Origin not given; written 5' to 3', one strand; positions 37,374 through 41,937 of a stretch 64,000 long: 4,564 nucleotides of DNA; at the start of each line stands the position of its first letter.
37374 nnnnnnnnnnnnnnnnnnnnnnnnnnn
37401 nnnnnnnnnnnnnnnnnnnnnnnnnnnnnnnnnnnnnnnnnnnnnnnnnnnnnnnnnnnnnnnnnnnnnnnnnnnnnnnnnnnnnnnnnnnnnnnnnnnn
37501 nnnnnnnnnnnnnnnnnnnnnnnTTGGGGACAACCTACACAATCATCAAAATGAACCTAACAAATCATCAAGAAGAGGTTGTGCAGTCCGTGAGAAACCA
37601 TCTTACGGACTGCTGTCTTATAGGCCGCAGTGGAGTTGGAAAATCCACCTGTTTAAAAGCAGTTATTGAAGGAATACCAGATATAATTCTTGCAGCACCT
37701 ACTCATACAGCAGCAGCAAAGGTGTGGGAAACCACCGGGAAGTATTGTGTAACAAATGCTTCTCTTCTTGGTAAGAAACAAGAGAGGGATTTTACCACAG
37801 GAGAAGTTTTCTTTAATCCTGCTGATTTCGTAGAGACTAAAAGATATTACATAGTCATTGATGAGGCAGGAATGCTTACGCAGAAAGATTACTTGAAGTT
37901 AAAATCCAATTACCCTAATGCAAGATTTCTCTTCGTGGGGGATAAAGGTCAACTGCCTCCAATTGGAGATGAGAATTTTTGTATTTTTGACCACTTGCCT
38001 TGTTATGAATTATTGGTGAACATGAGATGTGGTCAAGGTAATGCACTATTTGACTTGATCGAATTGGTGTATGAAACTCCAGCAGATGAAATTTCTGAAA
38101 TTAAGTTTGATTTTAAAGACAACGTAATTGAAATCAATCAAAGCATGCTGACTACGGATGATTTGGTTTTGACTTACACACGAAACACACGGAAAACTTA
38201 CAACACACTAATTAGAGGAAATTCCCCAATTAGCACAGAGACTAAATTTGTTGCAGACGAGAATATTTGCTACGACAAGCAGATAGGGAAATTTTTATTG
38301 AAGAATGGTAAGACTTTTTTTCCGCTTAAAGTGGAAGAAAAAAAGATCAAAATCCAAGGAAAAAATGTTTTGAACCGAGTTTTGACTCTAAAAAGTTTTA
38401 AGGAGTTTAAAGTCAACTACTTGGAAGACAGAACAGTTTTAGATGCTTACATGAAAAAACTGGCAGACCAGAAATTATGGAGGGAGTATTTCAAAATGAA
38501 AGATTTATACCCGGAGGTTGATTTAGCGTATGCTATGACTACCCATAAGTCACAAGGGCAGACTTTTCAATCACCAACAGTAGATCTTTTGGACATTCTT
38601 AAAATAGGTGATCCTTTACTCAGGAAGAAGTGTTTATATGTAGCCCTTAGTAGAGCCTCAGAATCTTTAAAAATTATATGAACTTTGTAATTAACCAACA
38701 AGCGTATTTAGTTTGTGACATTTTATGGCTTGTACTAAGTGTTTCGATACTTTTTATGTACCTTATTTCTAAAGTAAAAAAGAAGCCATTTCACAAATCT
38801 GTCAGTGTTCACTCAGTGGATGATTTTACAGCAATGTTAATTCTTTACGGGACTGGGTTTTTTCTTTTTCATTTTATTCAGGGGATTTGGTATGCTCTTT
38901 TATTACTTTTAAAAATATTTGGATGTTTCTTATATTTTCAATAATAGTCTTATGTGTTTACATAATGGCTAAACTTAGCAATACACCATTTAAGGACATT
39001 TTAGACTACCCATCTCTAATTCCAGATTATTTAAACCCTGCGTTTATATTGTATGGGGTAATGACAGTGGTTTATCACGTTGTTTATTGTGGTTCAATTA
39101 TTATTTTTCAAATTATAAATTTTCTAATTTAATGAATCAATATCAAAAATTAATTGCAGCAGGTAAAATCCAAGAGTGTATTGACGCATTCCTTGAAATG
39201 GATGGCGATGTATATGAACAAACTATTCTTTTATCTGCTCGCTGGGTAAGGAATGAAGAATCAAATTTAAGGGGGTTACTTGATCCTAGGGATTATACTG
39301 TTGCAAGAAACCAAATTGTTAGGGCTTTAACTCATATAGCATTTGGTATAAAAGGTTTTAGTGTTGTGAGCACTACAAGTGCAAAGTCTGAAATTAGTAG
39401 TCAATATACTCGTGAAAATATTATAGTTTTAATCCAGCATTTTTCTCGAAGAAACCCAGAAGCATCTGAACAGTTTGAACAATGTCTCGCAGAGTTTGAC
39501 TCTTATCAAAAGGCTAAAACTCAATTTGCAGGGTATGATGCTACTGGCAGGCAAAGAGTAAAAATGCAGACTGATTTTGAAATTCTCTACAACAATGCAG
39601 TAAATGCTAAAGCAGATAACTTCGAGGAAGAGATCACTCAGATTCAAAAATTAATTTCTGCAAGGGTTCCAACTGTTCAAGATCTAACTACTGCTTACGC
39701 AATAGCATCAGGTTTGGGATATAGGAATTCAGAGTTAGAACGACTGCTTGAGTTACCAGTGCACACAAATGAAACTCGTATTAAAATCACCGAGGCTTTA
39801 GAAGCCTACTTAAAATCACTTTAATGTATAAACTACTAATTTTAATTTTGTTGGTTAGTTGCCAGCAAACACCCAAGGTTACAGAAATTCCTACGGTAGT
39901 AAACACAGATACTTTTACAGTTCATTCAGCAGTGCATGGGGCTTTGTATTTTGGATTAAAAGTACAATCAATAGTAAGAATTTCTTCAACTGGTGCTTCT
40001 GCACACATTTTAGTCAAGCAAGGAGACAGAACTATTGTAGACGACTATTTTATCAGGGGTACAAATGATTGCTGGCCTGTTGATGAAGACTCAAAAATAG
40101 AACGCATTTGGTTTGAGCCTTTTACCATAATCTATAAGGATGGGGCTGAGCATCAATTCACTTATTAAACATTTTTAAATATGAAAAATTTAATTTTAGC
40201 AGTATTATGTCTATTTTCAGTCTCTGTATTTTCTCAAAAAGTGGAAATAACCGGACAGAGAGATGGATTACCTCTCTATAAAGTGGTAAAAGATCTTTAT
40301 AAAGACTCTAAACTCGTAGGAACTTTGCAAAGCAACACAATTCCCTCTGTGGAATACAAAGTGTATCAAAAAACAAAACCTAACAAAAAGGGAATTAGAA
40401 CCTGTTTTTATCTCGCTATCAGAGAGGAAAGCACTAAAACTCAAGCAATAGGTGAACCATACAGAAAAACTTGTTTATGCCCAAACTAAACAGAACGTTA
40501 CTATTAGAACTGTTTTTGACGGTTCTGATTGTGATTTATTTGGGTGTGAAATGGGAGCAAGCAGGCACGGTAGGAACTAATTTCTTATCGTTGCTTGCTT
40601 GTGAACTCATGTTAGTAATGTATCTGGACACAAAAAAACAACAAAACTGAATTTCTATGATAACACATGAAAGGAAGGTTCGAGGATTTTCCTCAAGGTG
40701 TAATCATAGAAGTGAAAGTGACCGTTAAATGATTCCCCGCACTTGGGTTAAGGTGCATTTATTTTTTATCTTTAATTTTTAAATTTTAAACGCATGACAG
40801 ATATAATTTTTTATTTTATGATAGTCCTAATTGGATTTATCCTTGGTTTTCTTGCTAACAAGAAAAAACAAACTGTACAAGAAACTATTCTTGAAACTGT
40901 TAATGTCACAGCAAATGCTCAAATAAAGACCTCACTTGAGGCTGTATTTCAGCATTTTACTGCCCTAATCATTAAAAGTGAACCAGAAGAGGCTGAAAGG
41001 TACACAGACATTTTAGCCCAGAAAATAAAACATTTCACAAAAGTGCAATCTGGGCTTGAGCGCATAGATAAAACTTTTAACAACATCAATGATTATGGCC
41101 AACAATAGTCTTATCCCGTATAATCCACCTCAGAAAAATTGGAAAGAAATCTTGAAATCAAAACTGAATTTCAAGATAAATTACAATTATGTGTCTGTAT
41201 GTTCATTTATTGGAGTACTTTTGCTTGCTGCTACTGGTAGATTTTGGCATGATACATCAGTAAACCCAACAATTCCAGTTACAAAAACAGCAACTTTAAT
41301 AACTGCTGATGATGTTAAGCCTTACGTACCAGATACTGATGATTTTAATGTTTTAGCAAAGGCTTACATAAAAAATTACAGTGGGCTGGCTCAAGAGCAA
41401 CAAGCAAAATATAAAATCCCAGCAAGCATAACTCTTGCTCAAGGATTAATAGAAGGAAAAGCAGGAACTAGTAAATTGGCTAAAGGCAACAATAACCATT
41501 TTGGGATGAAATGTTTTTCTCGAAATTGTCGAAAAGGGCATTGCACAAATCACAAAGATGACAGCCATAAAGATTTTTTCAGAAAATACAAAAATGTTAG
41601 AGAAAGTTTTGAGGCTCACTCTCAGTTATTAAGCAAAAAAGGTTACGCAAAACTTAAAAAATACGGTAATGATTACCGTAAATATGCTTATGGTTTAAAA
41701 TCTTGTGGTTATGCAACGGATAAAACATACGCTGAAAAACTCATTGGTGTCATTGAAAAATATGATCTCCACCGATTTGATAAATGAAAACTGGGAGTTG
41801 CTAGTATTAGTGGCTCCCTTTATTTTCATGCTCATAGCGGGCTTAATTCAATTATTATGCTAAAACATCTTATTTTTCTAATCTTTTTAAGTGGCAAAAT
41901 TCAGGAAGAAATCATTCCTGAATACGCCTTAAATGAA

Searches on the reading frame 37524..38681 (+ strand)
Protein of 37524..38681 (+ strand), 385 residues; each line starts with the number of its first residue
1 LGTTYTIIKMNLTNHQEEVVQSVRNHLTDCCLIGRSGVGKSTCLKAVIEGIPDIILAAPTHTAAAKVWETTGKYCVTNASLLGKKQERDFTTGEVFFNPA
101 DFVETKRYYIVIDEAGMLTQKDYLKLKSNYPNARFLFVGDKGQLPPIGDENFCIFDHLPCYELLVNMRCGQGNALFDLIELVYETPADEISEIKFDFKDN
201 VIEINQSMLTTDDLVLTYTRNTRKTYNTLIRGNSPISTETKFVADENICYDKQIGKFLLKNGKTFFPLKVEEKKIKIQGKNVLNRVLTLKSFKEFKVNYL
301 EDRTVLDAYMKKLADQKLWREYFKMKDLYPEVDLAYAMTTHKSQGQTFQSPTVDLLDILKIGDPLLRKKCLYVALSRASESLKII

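Call 49: search_protein_families(library=pfam, proteins=[window:37524-38681:+], max_evalue=0.001)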
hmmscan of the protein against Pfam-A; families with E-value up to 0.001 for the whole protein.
window:37524-38681:+ (385 aa): 5 families
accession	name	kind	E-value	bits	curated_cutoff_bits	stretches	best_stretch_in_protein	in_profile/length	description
PF13604.12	AAA_30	-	8.5e-18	65.2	27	1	12-149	2-133/191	AAA domain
PF13245.12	AAA_19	-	9.5e-15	55.4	25.1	1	16-148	1-133/134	AAA domain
PF01443.25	Viral_helicase1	-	5.7e-08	33.3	21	0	327-385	178-227/228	Viral superfamily 1 RNA helicase core domain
PF13538.12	UvrD_C_2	-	1.4e-06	28.5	27.4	1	334-382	1-49/52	UvrD-like helicase C-terminal domain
PF03193.22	RsgA_GTPase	-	0.00084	19.6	30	0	6-49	85-128/174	RsgA GTPase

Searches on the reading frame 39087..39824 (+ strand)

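Call 49: search_protein_families(library=pfam, proteins=[window:39087-39824:+], max_evalue=0.001)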
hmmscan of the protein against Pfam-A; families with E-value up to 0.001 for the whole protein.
window:39087-39824:+ (245 aa): 2 families
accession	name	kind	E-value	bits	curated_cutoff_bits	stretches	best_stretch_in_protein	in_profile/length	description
PF19964.5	EAD11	-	4.1e-13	49.6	26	1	16-84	3-75/80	Effector-associated domain 11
PF04599.17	Pox_G5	-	0.00027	20.5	27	0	87-200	243-357/425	Poxvirus G5 protein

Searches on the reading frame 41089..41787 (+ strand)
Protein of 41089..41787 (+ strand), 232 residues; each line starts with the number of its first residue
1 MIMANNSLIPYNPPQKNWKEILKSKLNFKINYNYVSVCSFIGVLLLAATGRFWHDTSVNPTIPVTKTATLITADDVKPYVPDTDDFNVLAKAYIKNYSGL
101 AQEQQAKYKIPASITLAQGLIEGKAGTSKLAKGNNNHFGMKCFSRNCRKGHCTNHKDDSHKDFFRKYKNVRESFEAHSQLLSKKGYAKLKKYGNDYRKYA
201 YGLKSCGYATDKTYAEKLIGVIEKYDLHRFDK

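Call 49: search_protein_families(library=pfam, proteins=[window:41089-41787:+], max_evalue=0.001)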
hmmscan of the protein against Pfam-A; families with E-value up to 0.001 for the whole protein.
window:41089-41787:+ (232 aa): 1 family
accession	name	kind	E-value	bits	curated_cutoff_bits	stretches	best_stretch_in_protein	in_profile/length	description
PF01832.25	Glucosaminidase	-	2.1e-33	116.1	30.2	1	100-227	3-123/123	Mannosyl-glycoprotein endo-beta-N-acetylglucosaminidase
